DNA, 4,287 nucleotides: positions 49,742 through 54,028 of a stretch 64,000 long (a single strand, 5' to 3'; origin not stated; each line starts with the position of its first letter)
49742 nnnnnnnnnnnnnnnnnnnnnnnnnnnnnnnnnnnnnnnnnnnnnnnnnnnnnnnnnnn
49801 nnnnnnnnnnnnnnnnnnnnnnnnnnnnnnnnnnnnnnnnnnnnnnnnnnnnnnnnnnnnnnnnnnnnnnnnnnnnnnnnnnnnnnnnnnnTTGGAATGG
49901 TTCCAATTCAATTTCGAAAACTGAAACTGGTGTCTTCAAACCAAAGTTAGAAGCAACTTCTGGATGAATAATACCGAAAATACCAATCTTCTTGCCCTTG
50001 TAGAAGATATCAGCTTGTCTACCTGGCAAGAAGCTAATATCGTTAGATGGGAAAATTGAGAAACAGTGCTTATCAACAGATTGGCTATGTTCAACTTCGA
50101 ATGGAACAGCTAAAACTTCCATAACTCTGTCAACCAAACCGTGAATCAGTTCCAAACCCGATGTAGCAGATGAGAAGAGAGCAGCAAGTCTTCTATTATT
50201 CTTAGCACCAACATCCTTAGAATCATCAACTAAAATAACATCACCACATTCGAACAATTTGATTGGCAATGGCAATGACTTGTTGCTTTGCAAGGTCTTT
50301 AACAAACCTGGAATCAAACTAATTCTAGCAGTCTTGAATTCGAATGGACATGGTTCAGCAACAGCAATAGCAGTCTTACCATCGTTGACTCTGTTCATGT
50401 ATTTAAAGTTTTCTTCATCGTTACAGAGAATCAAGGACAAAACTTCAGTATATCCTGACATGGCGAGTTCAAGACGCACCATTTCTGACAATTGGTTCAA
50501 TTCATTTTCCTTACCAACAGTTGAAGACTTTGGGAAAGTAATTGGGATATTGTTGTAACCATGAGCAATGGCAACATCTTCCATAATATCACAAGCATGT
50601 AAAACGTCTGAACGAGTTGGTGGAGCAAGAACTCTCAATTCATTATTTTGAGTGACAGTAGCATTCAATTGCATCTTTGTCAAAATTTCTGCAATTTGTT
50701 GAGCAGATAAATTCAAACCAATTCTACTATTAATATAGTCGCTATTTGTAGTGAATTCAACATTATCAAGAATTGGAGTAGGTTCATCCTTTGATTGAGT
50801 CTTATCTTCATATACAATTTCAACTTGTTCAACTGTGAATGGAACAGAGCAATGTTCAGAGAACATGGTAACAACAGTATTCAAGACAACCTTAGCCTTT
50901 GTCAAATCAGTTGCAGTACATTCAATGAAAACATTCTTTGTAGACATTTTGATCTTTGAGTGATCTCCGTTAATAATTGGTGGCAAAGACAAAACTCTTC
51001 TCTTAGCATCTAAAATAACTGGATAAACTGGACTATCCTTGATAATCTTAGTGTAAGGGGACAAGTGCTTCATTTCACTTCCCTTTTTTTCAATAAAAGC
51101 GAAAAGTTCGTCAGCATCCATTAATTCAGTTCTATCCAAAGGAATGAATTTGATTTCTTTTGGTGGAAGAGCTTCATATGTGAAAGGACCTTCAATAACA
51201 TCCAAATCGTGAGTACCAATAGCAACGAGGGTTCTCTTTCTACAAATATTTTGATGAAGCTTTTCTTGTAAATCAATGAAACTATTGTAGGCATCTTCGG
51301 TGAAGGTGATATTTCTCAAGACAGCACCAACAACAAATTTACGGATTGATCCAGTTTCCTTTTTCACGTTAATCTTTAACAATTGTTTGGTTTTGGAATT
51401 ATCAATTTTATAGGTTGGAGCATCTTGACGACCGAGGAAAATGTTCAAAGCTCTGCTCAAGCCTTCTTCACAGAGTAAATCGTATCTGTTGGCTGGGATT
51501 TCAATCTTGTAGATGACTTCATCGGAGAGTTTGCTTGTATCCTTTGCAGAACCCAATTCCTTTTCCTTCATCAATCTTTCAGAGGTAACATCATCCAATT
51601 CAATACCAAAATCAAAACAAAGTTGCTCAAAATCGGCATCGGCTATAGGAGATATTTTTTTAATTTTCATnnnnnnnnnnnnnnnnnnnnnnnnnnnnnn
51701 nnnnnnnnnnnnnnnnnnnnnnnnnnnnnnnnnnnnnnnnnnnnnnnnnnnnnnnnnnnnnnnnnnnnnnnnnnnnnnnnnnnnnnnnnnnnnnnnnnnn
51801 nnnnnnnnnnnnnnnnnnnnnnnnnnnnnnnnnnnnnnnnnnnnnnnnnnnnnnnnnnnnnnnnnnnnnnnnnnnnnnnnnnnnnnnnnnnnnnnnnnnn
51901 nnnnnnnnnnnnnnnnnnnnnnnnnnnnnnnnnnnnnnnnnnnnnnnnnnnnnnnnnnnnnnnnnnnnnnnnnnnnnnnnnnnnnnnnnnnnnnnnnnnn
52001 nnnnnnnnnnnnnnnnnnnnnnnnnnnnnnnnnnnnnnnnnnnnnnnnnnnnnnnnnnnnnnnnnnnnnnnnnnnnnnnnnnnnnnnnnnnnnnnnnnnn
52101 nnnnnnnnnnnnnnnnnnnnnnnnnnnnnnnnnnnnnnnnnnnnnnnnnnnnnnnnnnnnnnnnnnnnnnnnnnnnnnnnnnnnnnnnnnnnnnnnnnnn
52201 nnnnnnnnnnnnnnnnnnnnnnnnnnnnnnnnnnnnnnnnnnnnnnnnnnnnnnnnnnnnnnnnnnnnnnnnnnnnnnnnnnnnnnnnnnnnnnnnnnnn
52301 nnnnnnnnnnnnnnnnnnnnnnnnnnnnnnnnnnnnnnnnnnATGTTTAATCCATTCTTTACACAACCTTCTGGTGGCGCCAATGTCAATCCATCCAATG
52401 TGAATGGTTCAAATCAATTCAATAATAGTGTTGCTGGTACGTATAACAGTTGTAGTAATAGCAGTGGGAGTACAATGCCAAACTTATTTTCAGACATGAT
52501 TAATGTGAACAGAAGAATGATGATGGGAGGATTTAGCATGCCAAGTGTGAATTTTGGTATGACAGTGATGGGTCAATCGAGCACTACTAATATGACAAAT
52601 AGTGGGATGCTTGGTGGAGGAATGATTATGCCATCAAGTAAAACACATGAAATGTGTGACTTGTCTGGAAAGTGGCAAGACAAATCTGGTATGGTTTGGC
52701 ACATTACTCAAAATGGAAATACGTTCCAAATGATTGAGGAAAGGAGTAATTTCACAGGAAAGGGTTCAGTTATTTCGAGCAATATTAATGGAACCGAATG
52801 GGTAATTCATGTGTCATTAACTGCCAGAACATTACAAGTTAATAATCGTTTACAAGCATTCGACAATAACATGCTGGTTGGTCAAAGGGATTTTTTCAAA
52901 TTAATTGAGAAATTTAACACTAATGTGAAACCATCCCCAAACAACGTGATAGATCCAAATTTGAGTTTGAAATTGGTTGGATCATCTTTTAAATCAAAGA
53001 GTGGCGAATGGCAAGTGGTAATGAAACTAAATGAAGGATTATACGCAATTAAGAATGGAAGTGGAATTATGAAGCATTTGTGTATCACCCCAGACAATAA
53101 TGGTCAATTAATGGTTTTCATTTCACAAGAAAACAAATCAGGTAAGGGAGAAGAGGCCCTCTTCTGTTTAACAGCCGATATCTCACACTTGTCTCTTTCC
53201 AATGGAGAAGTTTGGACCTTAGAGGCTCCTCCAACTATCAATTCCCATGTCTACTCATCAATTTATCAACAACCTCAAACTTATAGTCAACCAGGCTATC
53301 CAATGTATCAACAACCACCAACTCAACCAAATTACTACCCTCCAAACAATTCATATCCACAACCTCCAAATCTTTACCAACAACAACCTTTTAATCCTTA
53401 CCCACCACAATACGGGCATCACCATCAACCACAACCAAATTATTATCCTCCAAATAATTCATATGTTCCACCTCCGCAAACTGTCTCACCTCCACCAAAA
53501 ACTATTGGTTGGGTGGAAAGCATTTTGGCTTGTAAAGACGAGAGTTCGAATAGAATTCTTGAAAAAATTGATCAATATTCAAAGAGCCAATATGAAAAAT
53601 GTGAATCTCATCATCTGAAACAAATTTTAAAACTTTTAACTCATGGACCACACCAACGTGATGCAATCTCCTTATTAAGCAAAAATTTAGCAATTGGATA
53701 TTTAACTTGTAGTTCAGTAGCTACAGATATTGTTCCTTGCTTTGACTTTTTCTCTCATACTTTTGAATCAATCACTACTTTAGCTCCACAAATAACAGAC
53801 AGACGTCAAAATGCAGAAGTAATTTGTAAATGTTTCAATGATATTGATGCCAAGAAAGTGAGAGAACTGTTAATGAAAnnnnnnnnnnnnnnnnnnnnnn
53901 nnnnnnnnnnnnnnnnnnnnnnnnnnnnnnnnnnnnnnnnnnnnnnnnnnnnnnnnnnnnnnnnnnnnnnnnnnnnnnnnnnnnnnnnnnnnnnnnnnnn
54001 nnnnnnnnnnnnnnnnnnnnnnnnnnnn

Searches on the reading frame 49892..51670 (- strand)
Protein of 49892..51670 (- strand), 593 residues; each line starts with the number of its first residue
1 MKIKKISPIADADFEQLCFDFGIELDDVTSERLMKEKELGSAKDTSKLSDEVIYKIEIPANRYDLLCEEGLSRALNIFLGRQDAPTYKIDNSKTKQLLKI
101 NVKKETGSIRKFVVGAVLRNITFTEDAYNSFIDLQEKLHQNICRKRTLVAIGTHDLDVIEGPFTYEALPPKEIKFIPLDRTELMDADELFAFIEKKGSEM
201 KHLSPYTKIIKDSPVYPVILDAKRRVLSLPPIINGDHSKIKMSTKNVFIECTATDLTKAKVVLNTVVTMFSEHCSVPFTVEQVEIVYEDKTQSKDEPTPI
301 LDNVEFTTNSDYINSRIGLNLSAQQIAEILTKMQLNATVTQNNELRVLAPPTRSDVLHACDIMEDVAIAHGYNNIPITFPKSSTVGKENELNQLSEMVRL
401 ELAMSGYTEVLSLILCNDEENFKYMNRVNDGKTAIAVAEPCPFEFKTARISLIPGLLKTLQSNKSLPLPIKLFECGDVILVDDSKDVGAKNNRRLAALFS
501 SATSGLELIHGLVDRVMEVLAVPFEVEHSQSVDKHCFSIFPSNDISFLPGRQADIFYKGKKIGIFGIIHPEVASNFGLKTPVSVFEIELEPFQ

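Call 4: search_protein_families(library=pfam, proteins=[window:49892-51670:-], max_evalue=1)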
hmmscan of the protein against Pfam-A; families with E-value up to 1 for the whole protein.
window:49892-51670:- (593 aa): 6 families
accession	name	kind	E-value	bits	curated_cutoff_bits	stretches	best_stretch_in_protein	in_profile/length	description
PF17759.6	tRNA_synthFbeta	-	4.4e-47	160.8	22.4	1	375-589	1-214/214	Phenylalanyl tRNA synthetase beta chain CLM domain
PF18262.7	PhetRS_B1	-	2.6e-23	82.5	26.8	1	10-81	20-83/83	Phe-tRNA synthetase beta subunit B1 domain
PF03484.21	B5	-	2.8e-23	82.3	28.6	1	307-372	2-67/67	tRNA synthetase B5 domain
PF03483.22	B3_4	-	5.9e-13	49.2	29.3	1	128-256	35-129/174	B3/4 domain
PF05358.17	DicB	-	0.11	12.6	27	0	109-130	12-33/62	DicB protein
PF11164.13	DUF2948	-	0.14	12.5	25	0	226-294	63-131/139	Protein of unknown function (DUF2948)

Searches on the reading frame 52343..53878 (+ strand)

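Call 58: search_protein_families(library=pfam, proteins=[window:52343-53878:+], max_evalue=0.001)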
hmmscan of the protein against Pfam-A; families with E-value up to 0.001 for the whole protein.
window:52343-53878:+ (512 aa): 1 family
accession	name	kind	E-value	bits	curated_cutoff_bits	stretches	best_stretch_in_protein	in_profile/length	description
PF14771.11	DUF4476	-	9.1e-16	58.4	22.5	1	420-510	2-91/91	Domain of unknown function (DUF4476)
